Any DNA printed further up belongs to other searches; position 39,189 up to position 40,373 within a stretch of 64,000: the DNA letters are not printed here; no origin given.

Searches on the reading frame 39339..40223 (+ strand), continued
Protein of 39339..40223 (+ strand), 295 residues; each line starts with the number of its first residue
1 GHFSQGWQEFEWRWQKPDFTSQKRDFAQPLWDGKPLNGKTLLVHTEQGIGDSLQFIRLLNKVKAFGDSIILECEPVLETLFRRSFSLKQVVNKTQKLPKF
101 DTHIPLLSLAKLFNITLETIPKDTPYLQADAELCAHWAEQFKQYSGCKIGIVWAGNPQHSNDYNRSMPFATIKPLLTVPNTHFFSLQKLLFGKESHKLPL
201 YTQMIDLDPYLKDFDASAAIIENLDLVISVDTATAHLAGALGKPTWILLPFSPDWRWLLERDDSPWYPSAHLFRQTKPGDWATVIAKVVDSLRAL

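Call 47: fold_search(model_id=the predicted structure, library=pdb)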
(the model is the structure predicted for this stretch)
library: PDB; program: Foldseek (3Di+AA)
matches with E <= 10: 1431; with E <= 0.001: 32
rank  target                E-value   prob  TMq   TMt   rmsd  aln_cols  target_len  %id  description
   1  1psw                  7.0e-09  1.00  0.63  0.57   5.1       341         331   14  Structure of E. coli ADP-heptose lps heptosyltransferase II (released 2003-07-08)
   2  3tov_A                1.6e-08  1.00  0.59  0.51   8.1       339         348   11  The crystal structure of the glycosyl transferase family 9 from Veillonella parvula DSM 2008 (released 2011-09-21)
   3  3tov_B                1.2e-07  1.00  0.59  0.52   8.0       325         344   12  The crystal structure of the glycosyl transferase family 9 from Veillonella parvula DSM 2008 (released 2011-09-21)
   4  9grx_1                1.2e-07  1.00  0.61  0.46   6.6       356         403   12  NDH-PSI-LHCI supercomplex from S. oleracea (released 2025-02-12)
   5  2h1h_A                9.4e-07  1.00  0.56  0.52   6.8       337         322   10  E. coli heptosyltransferase WaaC with ADP-2-deoxy-2-fluoro heptose (released 2007-05-22)
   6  2gt1_A                1.5e-06  1.00  0.58  0.54   6.1       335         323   11  E. coli heptosyltransferase WaaC. (released 2007-05-01)
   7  2h1h_B                4.6e-06  1.00  0.56  0.53   6.5       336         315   11  E. coli heptosyltransferase WaaC with ADP-2-deoxy-2-fluoro heptose (released 2007-05-22)
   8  6dfe_B                4.9e-06  1.00  0.58  0.53   6.5       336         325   11  The structure of a ternary complex of E. coli WaaC (released 2018-09-05)
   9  2gt1_B                8.1e-06  1.00  0.53  0.52   6.6       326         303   11  E. coli heptosyltransferase WaaC. (released 2007-05-01)
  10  2h1f_A                1.4e-05  1.00  0.58  0.54   6.2       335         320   10  E. coli heptosyltransferase WaaC with ADP (released 2007-05-22)
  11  7b7q_A                2.4e-05  0.99  0.28  0.16  17.3       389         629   12  CooS-V with oxidized hybrid cluster (released 2022-01-12)
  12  1f6d_C                9.4e-05  1.00  0.44  0.38   7.9       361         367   11  THE STRUCTURE OF UDP-N-ACETYLGLUCOSAMINE 2-EPIMERASE FROM E. COLI. (released 2000-12-13)
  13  4rap_D                2.4e-04  1.00  0.54  0.43   6.7       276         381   10  Crystal structure of bacterial iron-containing dodecameric glycosyltransferase TibC from enterotoxigenic E.coli H10407 (released 2014-10-29)
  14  1f6d_B                2.4e-04  1.00  0.41  0.34  11.0       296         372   11  THE STRUCTURE OF UDP-N-ACETYLGLUCOSAMINE 2-EPIMERASE FROM E. COLI. (released 2000-12-13)
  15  4rb4_A                2.7e-04  1.00  0.52  0.41   8.5       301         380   10  Crystal structure of dodecameric iron-containing heptosyltransferase TibC in complex with ADP-D-beta-D-heptose at 3.9  (released 2014-11-05)
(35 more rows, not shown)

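Call 61: find_encoding_contigs(protein=P0125, flank=6000, max_places=1)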
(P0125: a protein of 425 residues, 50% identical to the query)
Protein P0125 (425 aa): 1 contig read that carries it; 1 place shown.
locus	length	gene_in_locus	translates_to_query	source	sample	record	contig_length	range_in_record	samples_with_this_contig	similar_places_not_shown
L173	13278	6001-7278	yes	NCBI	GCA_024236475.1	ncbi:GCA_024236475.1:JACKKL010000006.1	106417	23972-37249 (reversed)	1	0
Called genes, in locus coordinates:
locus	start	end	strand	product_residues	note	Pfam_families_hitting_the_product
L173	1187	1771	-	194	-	PF12100:DUF3576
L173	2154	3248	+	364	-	PF13609:Porin_4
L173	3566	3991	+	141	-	PF13609:Porin_4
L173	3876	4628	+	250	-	PF13609:Porin_4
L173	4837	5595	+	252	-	PF00685:Sulfotransfer_1, PF13469:Sulfotransfer_3 (faint)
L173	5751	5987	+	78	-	PF00515:TPR_1 (faint), PF12895:ANAPC3 (weak), PF13181:TPR_8 (faint), PF13414:TPR_11 (weak), PF13424:TPR_12 (weak), PF13432:TPR_16, PF14559:TPR_19, PF07719:TPR_2 (weak), +2 more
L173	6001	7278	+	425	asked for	PF00515:TPR_1 (weak), PF07719:TPR_2 (weak), PF13424:TPR_12 (weak), PF12895:ANAPC3, PF13414:TPR_11, PF13432:TPR_16, PF14559:TPR_19, PF13424:TPR_12, +16 more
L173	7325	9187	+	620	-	PF13432:TPR_16, PF13424:TPR_12, PF00515:TPR_1, PF07719:TPR_2, PF13371:TPR_9, PF13432:TPR_16, PF00685:Sulfotransfer_1, PF13469:Sulfotransfer_3, +16 more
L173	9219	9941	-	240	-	PF02581:TMP-TENI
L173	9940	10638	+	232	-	PF01168:Ala_racemase_N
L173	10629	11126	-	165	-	PF03734:YkuD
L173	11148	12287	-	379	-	PF00925:GTP_cyclohydro2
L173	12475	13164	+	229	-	PF00072:Response_reg, PF00486:Trans_reg_C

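Call 62: find_encoding_contigs(protein=P0137, flank=6000, max_places=1)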
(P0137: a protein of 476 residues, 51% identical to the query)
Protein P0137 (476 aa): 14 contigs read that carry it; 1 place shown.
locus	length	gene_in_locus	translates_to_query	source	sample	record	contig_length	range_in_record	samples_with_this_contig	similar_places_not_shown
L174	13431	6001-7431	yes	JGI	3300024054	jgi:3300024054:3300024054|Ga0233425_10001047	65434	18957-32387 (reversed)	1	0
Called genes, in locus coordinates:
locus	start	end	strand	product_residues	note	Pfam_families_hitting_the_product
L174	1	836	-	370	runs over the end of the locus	PF05222:AlaDh_PNT_N, PF01262:AlaDh_PNT_C, PF02826:2-Hacid_dh_C (weak)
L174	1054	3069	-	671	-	PF00724:Oxidored_FMN, PF01946:Thi4 (faint), PF00890:FAD_binding_2, PF01266:DAO (weak), PF03486:HI0933_like, PF07992:Pyr_redox_2, PF12831:FAD_oxidored, PF13450:NAD_binding_8, +5 more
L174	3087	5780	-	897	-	PF03699:UPF0182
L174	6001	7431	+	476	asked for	PF13424:TPR_12 (faint), PF13431:TPR_17 (faint), PF00515:TPR_1 (faint), PF07719:TPR_2 (faint), PF13176:TPR_7 (faint), PF13181:TPR_8 (faint), PF13374:TPR_10 (faint), PF13414:TPR_11 (faint), +4 more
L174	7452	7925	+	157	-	-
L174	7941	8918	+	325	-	PF01979:Amidohydro_1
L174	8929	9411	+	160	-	PF03061:4HBT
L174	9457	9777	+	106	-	-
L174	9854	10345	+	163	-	PF00582:Usp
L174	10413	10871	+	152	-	PF00582:Usp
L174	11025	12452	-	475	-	PF17767:NAPRTase_N, PF04095:NAPRTase (weak), PF17956:NAPRTase_C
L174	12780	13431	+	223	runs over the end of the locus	PF01726:LexA_DNA_bind, PF00717:Peptidase_S24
